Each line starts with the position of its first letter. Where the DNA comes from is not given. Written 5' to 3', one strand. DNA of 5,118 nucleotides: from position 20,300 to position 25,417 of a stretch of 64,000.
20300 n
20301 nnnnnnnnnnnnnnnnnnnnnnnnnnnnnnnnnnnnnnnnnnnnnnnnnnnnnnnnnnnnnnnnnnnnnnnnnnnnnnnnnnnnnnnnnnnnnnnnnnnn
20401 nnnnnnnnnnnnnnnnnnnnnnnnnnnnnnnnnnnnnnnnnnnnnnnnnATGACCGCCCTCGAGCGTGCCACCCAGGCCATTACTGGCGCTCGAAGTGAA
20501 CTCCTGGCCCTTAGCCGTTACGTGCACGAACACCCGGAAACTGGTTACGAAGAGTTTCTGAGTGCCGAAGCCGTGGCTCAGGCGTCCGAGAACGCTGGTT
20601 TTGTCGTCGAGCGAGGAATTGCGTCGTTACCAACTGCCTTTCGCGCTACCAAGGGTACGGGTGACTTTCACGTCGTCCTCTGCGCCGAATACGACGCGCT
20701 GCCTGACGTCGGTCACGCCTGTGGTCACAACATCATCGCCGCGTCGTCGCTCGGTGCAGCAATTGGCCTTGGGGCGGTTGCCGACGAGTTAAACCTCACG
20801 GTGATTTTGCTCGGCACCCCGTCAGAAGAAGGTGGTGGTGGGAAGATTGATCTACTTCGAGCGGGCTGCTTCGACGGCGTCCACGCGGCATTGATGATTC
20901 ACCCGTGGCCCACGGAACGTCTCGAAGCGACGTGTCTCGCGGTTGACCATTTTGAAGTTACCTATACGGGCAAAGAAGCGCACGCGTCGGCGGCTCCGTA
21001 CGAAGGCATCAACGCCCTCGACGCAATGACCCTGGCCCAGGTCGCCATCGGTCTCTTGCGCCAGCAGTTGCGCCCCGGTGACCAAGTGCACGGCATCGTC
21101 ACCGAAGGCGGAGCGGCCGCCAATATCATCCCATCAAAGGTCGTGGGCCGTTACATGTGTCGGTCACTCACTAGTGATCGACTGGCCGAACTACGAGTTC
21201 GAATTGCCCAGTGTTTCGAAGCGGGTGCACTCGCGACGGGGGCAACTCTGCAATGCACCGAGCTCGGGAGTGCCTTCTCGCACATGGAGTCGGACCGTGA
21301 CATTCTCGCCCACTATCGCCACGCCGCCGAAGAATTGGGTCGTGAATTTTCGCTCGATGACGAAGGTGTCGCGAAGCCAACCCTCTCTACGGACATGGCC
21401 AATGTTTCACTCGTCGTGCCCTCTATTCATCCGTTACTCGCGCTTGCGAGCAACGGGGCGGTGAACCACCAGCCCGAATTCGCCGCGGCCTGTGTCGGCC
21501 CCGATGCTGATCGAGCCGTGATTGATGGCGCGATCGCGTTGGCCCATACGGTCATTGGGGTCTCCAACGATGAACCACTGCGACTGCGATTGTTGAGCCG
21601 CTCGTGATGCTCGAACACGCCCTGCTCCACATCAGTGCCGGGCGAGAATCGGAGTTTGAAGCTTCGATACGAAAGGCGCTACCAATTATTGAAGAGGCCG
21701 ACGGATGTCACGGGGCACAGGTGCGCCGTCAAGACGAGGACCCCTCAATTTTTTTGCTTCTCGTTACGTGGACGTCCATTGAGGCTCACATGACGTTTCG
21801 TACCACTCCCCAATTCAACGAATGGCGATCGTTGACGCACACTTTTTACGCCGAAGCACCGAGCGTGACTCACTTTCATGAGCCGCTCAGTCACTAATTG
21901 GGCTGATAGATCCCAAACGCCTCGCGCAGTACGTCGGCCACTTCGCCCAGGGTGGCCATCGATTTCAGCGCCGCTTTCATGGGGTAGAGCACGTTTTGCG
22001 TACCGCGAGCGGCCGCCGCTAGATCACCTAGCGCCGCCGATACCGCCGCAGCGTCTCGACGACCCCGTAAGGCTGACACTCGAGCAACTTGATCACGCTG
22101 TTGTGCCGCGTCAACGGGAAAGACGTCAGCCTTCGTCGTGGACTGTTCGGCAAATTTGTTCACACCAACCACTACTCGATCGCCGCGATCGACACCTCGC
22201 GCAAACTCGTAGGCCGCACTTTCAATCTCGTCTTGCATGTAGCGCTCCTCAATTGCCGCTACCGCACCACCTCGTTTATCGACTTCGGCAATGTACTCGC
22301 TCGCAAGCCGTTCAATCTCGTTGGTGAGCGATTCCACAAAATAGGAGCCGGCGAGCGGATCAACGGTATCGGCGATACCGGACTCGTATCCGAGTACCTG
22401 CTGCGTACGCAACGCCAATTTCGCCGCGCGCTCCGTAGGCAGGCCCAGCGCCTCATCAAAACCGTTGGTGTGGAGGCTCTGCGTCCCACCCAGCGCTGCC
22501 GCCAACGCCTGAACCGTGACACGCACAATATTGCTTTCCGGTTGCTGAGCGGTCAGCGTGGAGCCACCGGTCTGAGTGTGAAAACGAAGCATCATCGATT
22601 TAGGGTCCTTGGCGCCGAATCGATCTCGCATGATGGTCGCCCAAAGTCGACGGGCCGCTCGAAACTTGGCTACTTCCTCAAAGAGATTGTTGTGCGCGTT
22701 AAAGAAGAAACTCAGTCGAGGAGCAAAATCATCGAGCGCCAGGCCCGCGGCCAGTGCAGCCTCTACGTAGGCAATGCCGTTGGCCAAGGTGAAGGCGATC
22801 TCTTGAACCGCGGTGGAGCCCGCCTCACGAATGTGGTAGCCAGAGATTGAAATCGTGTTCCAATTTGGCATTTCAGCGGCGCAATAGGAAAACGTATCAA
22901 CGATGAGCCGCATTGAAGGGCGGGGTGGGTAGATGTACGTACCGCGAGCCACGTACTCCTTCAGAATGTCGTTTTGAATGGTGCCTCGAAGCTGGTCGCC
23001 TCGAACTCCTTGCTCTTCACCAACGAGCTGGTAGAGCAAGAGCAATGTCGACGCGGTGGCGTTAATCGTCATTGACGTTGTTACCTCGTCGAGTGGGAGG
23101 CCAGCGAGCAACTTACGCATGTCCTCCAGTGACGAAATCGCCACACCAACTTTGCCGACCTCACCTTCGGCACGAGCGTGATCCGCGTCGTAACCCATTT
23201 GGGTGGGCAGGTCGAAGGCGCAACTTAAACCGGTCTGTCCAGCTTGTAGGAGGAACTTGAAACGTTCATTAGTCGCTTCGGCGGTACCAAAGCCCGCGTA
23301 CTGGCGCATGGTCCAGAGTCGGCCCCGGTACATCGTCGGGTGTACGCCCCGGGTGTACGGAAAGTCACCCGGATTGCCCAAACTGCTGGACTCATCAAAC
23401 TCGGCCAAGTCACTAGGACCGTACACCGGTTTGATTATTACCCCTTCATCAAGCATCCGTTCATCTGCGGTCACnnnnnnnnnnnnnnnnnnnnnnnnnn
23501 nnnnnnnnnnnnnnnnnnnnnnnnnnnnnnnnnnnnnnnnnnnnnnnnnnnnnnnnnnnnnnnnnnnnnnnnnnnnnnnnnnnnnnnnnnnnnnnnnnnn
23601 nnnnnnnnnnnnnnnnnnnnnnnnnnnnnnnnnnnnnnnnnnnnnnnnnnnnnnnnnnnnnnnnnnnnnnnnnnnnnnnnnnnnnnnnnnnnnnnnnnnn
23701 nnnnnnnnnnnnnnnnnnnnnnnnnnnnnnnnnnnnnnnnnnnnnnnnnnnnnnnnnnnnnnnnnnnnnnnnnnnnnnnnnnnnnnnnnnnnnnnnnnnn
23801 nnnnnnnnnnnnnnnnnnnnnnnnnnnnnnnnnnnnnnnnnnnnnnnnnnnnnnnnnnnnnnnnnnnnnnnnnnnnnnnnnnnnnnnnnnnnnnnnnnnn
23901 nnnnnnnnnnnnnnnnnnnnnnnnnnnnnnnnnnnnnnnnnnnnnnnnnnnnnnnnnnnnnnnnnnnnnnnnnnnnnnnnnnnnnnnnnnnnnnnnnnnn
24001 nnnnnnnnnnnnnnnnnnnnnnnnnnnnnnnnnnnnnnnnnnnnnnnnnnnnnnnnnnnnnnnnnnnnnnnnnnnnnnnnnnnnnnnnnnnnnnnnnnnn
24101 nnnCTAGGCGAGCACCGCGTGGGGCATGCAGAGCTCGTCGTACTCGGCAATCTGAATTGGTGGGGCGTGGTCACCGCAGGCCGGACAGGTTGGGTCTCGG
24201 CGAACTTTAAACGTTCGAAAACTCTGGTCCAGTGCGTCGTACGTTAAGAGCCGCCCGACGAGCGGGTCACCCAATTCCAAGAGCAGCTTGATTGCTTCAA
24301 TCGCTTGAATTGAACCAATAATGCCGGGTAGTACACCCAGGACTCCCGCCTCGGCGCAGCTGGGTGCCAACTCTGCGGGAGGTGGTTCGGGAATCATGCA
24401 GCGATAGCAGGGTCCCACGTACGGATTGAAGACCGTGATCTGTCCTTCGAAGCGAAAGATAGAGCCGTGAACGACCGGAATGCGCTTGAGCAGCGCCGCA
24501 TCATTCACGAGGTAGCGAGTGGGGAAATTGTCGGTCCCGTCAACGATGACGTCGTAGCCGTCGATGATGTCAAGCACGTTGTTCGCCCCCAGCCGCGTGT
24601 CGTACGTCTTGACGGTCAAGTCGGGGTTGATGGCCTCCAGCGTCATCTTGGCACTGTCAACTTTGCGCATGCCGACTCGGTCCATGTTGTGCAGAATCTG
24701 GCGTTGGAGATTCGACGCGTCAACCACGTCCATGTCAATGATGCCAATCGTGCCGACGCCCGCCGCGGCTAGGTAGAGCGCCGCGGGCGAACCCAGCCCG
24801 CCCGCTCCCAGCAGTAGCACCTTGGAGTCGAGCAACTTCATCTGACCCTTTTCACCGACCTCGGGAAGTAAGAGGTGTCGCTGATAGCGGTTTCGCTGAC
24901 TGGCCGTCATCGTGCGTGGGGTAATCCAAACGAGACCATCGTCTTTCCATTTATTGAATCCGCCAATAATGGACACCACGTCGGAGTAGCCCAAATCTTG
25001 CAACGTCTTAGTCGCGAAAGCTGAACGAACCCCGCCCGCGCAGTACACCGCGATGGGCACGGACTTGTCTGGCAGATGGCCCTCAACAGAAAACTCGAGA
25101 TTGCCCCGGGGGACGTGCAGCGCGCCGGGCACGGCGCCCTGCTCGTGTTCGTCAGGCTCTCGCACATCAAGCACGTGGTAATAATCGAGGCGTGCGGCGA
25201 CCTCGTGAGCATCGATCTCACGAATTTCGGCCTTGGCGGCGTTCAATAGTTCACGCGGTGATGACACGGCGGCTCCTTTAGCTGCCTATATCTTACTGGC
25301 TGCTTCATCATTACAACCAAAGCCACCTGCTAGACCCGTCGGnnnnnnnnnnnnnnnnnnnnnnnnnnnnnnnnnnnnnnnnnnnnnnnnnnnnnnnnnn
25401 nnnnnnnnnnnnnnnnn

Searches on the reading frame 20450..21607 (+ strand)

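Call 34: search_protein_families(library=pfam, proteins=[window:20450-21607:+], max_evalue=0.00001)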
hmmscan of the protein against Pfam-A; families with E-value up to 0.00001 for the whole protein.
window:20450-21607:+ (385 aa): 2 families
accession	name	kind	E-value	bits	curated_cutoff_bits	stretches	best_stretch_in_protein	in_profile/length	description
PF01546.33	Peptidase_M20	-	5.8e-09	36.6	24.6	1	81-326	6-171/206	Peptidase family M20/M25/M40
PF07687.19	M20_dimer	-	8e-08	32.6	21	1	168-259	9-102/107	Peptidase dimerisation domain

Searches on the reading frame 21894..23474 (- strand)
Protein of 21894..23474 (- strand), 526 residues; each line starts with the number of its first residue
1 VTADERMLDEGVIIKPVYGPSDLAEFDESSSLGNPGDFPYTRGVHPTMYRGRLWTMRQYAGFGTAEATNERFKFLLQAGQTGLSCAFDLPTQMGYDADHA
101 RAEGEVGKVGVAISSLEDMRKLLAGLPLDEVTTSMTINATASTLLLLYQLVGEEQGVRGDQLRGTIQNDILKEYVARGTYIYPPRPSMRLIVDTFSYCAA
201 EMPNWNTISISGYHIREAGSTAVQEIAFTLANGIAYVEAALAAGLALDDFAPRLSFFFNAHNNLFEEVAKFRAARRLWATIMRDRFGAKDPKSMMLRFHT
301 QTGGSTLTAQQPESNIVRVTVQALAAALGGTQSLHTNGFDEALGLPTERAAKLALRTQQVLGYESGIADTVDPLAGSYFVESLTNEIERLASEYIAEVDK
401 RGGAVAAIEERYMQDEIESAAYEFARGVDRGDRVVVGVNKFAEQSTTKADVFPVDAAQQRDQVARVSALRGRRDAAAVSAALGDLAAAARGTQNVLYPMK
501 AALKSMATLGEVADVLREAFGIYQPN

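Call 34: search_protein_families(library=pfam, proteins=[window:21894-23474:-], max_evalue=0.00001)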
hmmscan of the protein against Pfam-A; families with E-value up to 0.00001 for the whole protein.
window:21894-23474:- (526 aa): 1 family
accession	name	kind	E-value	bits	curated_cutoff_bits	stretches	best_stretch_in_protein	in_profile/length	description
PF01642.28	MM_CoA_mutase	-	3.2e-221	735.8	22.1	1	10-521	4-512/512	Methylmalonyl-CoA mutase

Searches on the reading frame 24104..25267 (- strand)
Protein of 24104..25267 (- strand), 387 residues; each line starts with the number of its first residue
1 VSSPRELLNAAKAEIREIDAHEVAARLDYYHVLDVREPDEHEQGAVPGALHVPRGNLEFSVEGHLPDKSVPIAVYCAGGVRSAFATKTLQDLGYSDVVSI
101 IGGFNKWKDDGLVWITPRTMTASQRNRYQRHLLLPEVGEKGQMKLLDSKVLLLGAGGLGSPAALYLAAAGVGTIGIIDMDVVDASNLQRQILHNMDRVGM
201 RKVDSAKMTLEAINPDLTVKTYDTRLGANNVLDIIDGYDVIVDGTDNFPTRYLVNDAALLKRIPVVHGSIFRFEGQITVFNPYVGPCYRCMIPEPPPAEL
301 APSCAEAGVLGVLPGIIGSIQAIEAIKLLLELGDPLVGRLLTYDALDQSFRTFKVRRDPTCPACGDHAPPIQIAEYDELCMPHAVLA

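Call 34: search_protein_families(library=pfam, proteins=[window:24104-25267:-], max_evalue=0.00001)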
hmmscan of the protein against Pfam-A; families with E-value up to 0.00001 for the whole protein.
window:24104-25267:- (387 aa): 2 families
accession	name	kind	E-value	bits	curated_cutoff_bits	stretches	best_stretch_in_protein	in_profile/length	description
PF00899.27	ThiF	-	6e-83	278.1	28.1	1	128-363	1-238/238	ThiF family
PF00581.25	Rhodanese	-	8.1e-18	65.2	22.2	1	20-109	2-101/102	Rhodanese-like domain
